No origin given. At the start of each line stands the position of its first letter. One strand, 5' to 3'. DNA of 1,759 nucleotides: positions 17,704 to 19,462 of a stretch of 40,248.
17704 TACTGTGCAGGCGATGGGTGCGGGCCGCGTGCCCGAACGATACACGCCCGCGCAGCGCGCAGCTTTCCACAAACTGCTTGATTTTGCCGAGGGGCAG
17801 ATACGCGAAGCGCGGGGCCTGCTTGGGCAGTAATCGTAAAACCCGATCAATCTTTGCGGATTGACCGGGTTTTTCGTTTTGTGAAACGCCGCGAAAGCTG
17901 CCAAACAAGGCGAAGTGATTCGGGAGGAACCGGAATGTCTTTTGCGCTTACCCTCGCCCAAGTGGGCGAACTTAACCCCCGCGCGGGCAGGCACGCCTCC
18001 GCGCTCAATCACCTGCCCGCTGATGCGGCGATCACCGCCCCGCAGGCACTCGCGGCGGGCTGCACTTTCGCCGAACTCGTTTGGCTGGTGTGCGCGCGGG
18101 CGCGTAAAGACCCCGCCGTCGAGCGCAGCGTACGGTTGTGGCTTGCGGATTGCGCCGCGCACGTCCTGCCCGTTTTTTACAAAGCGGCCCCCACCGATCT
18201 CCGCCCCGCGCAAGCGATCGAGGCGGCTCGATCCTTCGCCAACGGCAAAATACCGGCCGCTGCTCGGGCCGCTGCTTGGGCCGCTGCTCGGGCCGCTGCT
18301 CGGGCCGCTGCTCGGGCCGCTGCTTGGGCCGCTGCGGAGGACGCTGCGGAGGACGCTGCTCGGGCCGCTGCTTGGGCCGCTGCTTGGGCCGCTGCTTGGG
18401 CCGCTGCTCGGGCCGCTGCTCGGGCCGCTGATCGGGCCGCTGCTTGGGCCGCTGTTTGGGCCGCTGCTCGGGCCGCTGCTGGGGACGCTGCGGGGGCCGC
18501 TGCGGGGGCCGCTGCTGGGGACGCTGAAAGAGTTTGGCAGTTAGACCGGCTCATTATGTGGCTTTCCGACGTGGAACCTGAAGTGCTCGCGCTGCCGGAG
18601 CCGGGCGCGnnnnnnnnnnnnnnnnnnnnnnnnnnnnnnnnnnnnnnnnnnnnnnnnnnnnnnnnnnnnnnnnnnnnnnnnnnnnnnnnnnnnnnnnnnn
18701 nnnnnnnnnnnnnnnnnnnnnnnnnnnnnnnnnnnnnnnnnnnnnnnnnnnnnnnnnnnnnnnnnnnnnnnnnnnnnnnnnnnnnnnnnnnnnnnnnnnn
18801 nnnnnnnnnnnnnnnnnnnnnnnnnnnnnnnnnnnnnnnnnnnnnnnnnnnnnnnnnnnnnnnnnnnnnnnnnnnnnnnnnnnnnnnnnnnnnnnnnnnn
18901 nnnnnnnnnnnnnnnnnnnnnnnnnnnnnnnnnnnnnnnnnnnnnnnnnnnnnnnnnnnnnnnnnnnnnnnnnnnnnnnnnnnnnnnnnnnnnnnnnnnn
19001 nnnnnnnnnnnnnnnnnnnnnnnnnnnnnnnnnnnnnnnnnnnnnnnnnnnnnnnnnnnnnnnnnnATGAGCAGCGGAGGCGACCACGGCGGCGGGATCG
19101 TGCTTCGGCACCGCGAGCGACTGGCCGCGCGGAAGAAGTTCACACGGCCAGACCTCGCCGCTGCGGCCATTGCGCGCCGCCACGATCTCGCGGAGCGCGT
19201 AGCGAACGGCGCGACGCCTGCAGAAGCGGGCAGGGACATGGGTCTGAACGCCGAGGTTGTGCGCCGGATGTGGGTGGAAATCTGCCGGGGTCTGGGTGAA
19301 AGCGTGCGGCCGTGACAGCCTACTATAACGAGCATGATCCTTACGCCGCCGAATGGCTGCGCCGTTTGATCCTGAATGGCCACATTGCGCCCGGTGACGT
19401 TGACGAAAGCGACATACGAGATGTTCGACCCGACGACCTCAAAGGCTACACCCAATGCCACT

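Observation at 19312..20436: Cytosine-5 methyltransferase locus is written in two extensively overlapping reading frames, both with family-like motifs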

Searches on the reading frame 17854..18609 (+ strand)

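Call 78: search_protein_families(library=pfam, proteins=[window:17854-18609:+], max_evalue=0.001)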
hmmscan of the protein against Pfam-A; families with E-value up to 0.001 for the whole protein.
window:17854-18609:+ (252 aa): 1 family
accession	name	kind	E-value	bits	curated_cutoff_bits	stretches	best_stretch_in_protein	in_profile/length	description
PF21805.3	Imm5_like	-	0.00053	20.3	25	0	91-188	9-98/129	Imm-5 like putative immunity protein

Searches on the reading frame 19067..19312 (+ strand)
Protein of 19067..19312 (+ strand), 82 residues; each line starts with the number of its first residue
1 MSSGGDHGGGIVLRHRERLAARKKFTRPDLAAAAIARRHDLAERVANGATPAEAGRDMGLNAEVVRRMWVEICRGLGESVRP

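Call 77: search_protein_families(library=ncbifam, proteins=[window:19067-19312:+], max_evalue=0.01)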
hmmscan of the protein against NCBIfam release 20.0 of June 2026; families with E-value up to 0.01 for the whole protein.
window:19067-19312:+ (82 aa): 1 family
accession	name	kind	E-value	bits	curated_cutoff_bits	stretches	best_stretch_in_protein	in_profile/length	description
NF041673.1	transregRamA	equivalog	0.0066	15.6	500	1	35-81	220-266/280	acetate metabolism transcriptional regulator RamA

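Call 78: search_protein_families(library=pfam, proteins=[window:19067-19312:+], max_evalue=0.001)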
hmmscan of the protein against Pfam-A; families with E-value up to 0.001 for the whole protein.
window:19067-19312:+ (82 aa): 0 families
